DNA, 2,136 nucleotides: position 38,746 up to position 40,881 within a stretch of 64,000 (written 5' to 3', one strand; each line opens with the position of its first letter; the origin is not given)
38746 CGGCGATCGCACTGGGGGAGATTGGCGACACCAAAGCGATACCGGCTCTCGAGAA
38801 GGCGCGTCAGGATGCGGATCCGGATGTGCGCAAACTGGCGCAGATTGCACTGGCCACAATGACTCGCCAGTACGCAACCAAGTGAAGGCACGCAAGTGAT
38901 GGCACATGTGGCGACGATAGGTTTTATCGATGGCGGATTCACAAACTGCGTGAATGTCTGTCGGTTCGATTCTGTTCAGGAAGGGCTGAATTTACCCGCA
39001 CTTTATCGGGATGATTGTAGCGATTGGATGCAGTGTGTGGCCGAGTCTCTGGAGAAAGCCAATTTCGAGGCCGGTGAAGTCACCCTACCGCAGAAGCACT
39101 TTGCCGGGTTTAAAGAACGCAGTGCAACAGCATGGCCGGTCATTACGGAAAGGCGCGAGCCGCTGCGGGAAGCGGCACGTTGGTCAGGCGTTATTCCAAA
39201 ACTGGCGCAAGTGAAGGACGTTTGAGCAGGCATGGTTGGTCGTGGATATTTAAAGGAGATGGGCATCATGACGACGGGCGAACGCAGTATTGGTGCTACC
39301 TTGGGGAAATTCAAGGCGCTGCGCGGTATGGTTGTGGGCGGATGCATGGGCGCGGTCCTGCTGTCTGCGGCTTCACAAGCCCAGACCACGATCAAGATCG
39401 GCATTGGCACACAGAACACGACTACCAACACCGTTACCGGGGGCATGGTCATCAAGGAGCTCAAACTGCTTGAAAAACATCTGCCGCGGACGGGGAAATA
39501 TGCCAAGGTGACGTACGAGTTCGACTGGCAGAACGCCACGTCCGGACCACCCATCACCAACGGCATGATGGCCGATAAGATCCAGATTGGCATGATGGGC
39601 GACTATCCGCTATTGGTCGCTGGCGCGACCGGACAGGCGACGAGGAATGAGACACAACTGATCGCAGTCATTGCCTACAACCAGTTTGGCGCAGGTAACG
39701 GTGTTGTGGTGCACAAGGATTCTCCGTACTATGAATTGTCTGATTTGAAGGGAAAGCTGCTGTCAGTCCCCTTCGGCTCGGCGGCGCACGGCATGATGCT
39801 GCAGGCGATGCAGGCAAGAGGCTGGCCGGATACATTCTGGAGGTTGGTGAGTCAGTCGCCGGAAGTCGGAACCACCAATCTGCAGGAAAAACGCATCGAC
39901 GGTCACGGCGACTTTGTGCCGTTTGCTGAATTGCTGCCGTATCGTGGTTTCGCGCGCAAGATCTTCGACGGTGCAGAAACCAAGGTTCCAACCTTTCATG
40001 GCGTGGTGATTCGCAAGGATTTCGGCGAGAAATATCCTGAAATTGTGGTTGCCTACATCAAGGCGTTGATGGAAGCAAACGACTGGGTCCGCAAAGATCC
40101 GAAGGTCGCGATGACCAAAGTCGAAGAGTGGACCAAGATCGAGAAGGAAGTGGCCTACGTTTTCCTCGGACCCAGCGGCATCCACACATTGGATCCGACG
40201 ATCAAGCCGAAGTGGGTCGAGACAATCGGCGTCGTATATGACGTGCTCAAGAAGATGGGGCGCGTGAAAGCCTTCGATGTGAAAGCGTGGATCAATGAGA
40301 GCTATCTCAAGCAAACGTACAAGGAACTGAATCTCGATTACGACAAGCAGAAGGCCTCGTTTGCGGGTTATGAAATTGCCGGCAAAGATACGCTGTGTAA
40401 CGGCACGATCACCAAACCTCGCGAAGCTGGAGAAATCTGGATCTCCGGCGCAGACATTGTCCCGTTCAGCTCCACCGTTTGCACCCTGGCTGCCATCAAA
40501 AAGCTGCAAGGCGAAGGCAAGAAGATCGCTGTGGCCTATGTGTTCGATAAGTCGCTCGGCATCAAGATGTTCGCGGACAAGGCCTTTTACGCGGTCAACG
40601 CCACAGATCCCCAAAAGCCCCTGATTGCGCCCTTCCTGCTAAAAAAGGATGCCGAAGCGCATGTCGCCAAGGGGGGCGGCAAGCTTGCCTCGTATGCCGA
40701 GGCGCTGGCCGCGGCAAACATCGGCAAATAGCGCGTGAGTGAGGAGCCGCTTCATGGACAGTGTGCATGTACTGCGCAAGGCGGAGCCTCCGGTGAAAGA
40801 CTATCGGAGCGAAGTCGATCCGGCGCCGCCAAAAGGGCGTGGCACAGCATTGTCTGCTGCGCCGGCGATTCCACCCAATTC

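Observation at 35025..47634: Ten-gene accessory operon combining an AprAB-like flavo-FeS enzyme, HEAT protein, cysteine-depleted ferredoxin, NitT/TauT ABC importer, a 1306-aa NfnAB-like fusion and an LLM monooxygenase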

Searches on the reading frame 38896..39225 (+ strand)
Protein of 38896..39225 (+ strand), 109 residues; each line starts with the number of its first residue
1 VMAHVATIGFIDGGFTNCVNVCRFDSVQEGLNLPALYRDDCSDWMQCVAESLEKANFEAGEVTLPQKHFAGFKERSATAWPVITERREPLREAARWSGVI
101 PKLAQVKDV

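Call 3: search_protein_families(library=pfam, proteins=[window:38896-39225:+], max_evalue=0.01)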
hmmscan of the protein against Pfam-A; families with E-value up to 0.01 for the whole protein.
window:38896-39225:+ (109 aa): 1 family
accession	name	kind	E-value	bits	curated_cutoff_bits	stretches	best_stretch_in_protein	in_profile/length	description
PF11953.13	DUF3470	-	3.5e-06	27.3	23.2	1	77-105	11-39/42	Domain of unknown function (DUF3470)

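Call 4: search_protein_families(library=ncbifam, proteins=[window:38896-39225:+], max_evalue=0.01)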
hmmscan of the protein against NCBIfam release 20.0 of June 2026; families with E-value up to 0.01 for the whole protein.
window:38896-39225:+ (109 aa): 1 family
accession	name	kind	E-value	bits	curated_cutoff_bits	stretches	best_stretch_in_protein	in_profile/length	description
NF045490.1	FdxA_Protbact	equivalog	7.5e-15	55.1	135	1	2-104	1-103/104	ferredoxin FdxA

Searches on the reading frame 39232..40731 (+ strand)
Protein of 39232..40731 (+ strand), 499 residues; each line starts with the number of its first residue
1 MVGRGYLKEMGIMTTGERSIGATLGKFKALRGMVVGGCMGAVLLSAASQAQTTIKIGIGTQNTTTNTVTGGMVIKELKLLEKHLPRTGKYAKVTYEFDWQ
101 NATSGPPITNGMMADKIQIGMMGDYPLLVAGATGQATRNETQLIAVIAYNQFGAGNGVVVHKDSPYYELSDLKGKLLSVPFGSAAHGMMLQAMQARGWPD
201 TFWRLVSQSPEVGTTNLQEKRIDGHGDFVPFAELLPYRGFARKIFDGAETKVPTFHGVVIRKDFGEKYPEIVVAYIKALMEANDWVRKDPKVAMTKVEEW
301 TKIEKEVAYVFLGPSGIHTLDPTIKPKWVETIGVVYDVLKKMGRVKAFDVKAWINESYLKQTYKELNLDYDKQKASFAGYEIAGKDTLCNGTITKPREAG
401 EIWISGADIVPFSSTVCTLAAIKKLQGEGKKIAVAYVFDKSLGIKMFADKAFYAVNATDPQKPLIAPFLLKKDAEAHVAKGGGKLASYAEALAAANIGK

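Call 3: search_protein_families(library=pfam, proteins=[window:39232-40731:+], max_evalue=0.01)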
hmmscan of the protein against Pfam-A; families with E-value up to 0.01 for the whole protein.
window:39232-40731:+ (499 aa): 4 families
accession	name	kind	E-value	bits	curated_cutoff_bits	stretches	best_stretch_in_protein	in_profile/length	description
PF09084.16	NMT1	-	6.8e-06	26.6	20.5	1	155-292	74-215/216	NMT1/THI5 like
PF13379.11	NMT1_2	-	3.9e-05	24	24.7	1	88-290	28-241/252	NMT1-like family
PF12974.12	Phosphonate-bd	-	0.00079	19.3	27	1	94-191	28-122/242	ABC transporter, phosphonate, periplasmic substrate-binding protein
PF05573.18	NosL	-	0.0021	18.8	24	1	389-490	13-125/131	NosL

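Call 4: search_protein_families(library=ncbifam, proteins=[window:39232-40731:+], max_evalue=0.01)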
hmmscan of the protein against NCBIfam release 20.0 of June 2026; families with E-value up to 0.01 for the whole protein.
window:39232-40731:+ (499 aa): 6 families
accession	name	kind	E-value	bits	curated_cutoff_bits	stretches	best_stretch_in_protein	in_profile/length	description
TIGR01728.1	SsuA_fam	subfamily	1.3e-29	103.4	163.5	1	71-359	14-289/290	aliphatic sulfonate ABC transporter substrate-binding protein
TIGR01729.1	taurine_ABC_bnd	equivalog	2.4e-18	66.6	304.25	1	92-304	23-231/300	taurine ABC transporter substrate-binding protein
NF008553.0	PRK11480.1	equivalog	2.6e-17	63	490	1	96-302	52-251/320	taurine ABC transporter substrate-binding protein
NF008588.0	PRK11553.1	subfamily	3.5e-12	45.9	299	1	46-305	19-259/319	aliphatic sulfonate ABC transporter substrate-binding protein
TIGR02122.1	TRAP_TAXI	subfamily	7.3e-05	21.8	84.35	1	51-224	27-193/320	TAXI family TRAP transporter solute-binding subunit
TIGR03431.1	PhnD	equivalog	0.0024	17.3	261.1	1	106-177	70-138/288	phosphonate ABC transporter substrate-binding protein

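Call 22: search_solved_structures(query=window:39232-40731:+, max_evalue=0.01)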
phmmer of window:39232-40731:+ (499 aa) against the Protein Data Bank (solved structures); distinct sequences matched with E-value up to 0.01: 4.
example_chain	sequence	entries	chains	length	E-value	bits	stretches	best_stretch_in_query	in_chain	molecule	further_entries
6ssy_A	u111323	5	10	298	7.7e-15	57.9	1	96-303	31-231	Taurine-binding periplasmic protein | Taurine ABC transporter substrate-binding protein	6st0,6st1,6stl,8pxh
3uif_A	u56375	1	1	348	2.7e-12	49.5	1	101-300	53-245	Sulfonate ABC transporter, periplasmic sulfonate-binding protein SsuA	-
2x26_A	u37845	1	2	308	2.4e-07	33.3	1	74-289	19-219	PERIPLASMIC ALIPHATIC SULPHONATES-BINDING PROTEIN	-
3e4r_A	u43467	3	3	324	7.8e-05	25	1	68-247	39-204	Nitrate transport protein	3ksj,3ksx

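Call 93: search_solved_structures(query=window:39232-40731:+, max_evalue=0.00001, show_alignments=3)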
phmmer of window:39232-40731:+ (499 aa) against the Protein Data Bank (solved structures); distinct sequences matched with E-value up to 0.00001: 3.
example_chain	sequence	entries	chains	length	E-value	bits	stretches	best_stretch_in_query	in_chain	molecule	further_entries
6ssy_A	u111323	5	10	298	7.7e-15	57.9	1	96-303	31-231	Taurine-binding periplasmic protein | Taurine ABC transporter substrate-binding protein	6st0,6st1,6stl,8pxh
3uif_A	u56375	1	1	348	2.7e-12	49.5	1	101-300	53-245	Sulfonate ABC transporter, periplasmic sulfonate-binding protein SsuA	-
2x26_A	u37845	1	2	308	2.4e-07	33.3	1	74-289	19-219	PERIPLASMIC ALIPHATIC SULPHONATES-BINDING PROTEIN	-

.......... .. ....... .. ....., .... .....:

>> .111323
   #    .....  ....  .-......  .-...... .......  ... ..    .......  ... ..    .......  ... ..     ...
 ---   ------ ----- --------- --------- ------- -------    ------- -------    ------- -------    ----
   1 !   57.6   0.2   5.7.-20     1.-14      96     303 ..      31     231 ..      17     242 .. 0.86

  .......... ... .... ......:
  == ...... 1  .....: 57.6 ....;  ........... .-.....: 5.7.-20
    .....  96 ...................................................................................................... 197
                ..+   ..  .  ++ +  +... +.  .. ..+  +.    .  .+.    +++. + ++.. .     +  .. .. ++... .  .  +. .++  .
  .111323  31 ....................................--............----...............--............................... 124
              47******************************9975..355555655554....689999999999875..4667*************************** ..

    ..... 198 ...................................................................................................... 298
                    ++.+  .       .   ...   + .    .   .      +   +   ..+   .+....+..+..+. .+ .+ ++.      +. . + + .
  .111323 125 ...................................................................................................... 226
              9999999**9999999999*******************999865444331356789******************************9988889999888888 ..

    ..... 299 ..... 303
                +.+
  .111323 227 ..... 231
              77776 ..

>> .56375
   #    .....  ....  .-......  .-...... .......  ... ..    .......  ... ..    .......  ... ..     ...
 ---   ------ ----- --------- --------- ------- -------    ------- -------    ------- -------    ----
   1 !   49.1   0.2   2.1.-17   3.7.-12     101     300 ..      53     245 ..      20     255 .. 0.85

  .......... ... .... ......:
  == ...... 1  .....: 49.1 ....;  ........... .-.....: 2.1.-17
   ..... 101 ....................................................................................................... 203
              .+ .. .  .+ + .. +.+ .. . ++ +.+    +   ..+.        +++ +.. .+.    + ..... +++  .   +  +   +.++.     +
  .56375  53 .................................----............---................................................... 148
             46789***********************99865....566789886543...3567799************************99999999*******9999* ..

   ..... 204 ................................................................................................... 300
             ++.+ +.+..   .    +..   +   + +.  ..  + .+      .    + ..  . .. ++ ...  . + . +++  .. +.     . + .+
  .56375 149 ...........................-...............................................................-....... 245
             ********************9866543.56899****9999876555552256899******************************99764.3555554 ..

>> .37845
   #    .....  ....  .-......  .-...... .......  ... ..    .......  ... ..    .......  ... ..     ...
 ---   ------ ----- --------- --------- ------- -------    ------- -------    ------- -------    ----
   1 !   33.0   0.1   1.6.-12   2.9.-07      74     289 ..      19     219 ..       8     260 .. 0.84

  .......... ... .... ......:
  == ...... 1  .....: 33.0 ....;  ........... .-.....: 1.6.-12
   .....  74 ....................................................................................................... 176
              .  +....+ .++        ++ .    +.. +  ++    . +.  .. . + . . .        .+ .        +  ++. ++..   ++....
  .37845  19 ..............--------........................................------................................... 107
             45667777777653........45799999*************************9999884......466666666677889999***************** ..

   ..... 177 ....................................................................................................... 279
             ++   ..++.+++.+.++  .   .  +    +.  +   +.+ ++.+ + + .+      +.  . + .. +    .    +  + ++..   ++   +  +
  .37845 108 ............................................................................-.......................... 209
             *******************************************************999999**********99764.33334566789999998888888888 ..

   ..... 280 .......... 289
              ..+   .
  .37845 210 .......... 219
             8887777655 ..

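Call 103: find_homologous_proteins(query=window:39328-40731:+, max_evalue=1e-10)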
Query window:39328-40731:+ (467 aa): 3715 proteins with E <= 1e-10 among 8000 candidates; the best 120 are listed.
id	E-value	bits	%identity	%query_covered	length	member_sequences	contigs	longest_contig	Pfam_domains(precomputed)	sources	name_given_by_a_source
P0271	0.0e+0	1058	100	100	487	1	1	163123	PF09084.17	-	-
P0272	7.3e-275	930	87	99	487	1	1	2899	PF13379.12,PF09084.17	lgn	-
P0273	5.8e-273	924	87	99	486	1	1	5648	PF13379.12,PF09084.17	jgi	jgi:NitT/TauT family transport system substrate-binding protein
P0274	8.8e-273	923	87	98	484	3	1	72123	PF13379.12,PF09084.17,PF05573.19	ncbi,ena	-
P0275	9.9e-272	920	86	98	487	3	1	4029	PF13379.12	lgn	-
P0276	1.4e-271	919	86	98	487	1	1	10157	PF13379.12,PF09084.17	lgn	-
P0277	1.1e-269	913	86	98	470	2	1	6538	PF13379.12,PF09084.17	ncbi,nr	ncbi:MAG: ABC transporter substrate-binding protein [Betaproteobacteria bacterium RIFCSPLOWO2_12_FUL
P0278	7.1e-269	910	85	99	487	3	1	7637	PF13379.12,PF09084.17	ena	-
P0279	1.9e-267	906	83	98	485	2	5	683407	PF13379.12,PF09084.17,PF12974.13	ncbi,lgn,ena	-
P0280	3.0e-265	898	83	98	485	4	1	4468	PF13379.12,PF09084.17,PF12974.13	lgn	-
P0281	3.8e-264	895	82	100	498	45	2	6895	PF13379.12,PF09084.17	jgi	jgi:NitT/TauT family transport system substrate-binding protein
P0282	9.3e-262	887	83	98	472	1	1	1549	PF13379.12,PF09084.17,PF05573.19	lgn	-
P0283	4.5e-260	881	82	97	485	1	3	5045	PF13379.12,PF09084.17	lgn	-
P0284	8.9e-260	880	80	99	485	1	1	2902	PF13379.12,PF09084.17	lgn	-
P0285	8.9e-260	880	80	99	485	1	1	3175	PF13379.12,PF09084.17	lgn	-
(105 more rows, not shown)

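Call 113: predict_structure(alignment_id=A2)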
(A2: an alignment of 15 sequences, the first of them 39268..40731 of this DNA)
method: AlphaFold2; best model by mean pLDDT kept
length: 487 residues; sequences in the alignment: 15
mean_pLDDT: 51.7   pTM: 0.34
mean pLDDT of the five models: 51.7, 50.4, 50.1, 46.2, 39.5
residues with pLDDT >= 90: 21; 70-90: 106; 50-70: 100; < 50: 260
segments of 3 or more residues with pLDDT < 50: 1-29, 31-37, 48-56, 89-186, 189-247, 291-316, 318-320, 325-328, 330-342, 363-368
pLDDT, mean of each block of 10 residues (from residue 1): 31 39 45 52 58 49 78 82 65 31 40 24 23 23 23 30 31 39 47 29 22 26 24 27 44 61 63 57 59 28 26 45 49 45 51 58 47 81 75 71 90 85 73 74 84 84 86 91 72
secondary structure, 60 per line:
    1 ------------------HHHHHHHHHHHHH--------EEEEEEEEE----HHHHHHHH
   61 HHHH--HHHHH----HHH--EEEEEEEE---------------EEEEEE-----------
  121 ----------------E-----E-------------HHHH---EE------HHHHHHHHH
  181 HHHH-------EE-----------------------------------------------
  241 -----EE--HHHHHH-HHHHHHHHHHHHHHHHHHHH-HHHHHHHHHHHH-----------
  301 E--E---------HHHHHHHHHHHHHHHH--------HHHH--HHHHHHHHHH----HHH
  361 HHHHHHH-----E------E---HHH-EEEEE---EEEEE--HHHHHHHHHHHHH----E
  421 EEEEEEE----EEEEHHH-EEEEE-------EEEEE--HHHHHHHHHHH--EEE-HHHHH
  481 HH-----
elements in order: H19-31 E40-48 H53-64 H67-71 E81-88 E104-109 H157-160 H172-184 H250-255 H257-276 H278-289 H314-329 H338-341 H344-353 H358-367 E388-392 E396-400 H403-415 E420-427 E432-435 E440-444 E452-456 H459-469 E472-474 H476-482

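Call 115: fold_search(model_id=the predicted structure, library=pdb)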
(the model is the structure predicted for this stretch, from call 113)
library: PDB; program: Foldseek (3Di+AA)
matches with E <= 10: 100; with E <= 0.001: 3
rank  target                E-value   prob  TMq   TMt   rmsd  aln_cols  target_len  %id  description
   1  7og7                  1.3e-05  1.00  0.19  0.61   3.3       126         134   25  Crystal structure of the copper chaperone NosL from Shewanella denitrificans (released 2021-07-07)
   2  2x26_B                4.9e-04  0.99  0.20  0.31  21.0       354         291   17  Crystal structure of the periplasmic aliphatic sulphonate binding protein SsuA from Escherichia coli (released 2010-04-14)
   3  6ssy_A                9.2e-04  0.99  0.19  0.29  21.1       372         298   15  Taurine ABC transporter substrate binding protein TauA from E. coli in complex with 2-Aminoethylphosphonic acid (released 2019-12-18)
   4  7znq_L                1.9e-03  1.00  0.19  0.58   4.1       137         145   20  ABC transporter complex NosDFYL in GDN (released 2022-08-03)
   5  3uif                  4.7e-03  0.85  0.18  0.25  22.1       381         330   15  CRYSTAL STRUCTURE OF putative sulfonate ABC transporter, periplasmic sulfonate-binding protein SsuA from Methylobacillus (released 2011-11-23)
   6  3ix1_A                3.3e-02  0.69  0.18  0.27  16.5       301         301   14  Periplasmic N-formyl-4-amino-5-aminomethyl-2-methylpyrimidine binding protein from Bacillus halodurans (released 2010-10-13)
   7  9b1u                  2.1e-01  0.47  0.18  0.28  15.2       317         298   13  Crystal structure of PqqT with PQQ bound (released 2024-08-21)
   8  4h6d_A                3.5e-01  0.18  0.17  0.25  20.1       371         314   13  Crystal structure of PLP-soaked HMP synthase Thi5 from S. cerevisiae (released 2012-10-17)
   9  9b1v                  4.0e-01  0.33  0.18  0.29  15.9       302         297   13  Crystal structure of PqqT with PQQ and Gd3+ bound (released 2024-08-21)
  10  4x6g_F                5.0e-01  0.10  0.09  0.13  23.6       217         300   13  Full-length OxyR C199D from pseudomonas aeruginosa (released 2015-04-29)
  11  2nxo_C                5.6e-01  0.23  0.17  0.29  16.3       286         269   12  Crystal structure of protein SCO4506 from Streptomyces coelicolor, Pfam DUF178 (released 2006-12-19)
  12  4h6d_D                7.0e-01  0.12  0.18  0.25  20.5       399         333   13  Crystal structure of PLP-soaked HMP synthase Thi5 from S. cerevisiae (released 2012-10-17)
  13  4h67_A                7.8e-01  0.18  0.17  0.23  14.9       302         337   12  Crystal structure of HMP synthase Thi5 from S. cerevisiae (released 2012-10-17)
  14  8j07_c2               8.7e-01  0.01  0.07  0.06  46.6       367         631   11  96nm repeat of human respiratory doublet microtubule and associated axonemal complexes (released 2023-07-26)
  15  4h67_E                9.8e-01  0.15  0.17  0.25  14.7       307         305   12  Crystal structure of HMP synthase Thi5 from S. cerevisiae (released 2012-10-17)
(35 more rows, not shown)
